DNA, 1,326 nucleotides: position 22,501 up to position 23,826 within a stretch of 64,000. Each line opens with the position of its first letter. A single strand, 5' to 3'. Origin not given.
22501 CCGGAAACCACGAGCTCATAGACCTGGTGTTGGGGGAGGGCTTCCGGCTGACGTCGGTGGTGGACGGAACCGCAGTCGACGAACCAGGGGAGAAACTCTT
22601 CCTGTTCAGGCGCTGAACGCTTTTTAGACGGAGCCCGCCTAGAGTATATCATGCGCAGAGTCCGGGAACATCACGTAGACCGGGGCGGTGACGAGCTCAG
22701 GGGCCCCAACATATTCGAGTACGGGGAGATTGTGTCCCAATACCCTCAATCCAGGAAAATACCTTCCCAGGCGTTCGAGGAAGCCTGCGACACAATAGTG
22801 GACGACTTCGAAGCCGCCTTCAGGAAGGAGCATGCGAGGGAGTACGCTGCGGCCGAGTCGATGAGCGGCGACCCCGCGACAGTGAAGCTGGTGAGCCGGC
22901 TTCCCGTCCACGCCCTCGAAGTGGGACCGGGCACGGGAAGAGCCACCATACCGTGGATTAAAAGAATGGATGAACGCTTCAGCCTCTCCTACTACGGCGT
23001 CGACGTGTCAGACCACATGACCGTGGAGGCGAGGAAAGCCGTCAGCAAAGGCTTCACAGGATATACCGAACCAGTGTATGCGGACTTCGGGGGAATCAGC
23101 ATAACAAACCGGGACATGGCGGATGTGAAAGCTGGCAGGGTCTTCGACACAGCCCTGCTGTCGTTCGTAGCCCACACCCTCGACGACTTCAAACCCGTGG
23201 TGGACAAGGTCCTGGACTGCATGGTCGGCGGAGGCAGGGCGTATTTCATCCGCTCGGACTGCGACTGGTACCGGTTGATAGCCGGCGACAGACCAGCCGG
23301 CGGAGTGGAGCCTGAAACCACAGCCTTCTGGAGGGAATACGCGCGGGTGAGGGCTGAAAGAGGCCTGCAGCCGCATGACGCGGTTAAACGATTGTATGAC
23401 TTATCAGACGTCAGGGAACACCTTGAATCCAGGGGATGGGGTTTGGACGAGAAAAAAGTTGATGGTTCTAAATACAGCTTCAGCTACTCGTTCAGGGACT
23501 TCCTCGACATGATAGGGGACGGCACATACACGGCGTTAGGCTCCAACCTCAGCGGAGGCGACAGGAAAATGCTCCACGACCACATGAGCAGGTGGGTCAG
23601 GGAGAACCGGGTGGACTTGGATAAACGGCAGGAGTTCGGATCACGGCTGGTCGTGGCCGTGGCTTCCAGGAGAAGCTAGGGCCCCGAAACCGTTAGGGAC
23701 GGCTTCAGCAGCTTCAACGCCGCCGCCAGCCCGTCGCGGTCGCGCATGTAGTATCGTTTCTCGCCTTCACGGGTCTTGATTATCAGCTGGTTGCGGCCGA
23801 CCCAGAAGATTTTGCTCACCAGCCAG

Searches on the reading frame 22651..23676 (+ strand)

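Call 16: search_protein_families(library=pfam, proteins=[window:22651-23676:+], max_evalue=0.0001)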
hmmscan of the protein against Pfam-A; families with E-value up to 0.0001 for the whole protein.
window:22651-23676:+ (342 aa): 3 families
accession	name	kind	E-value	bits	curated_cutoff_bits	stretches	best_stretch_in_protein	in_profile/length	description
PF08242.18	Methyltransf_12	-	1e-06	29.8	30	1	89-196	1-97/98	Methyltransferase domain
PF08241.18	Methyltransf_11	-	1.7e-05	25.8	21.2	1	89-199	1-95/95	Methyltransferase domain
PF13649.12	Methyltransf_25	-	7.8e-05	23.7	27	0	89-194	2-96/97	Methyltransferase domain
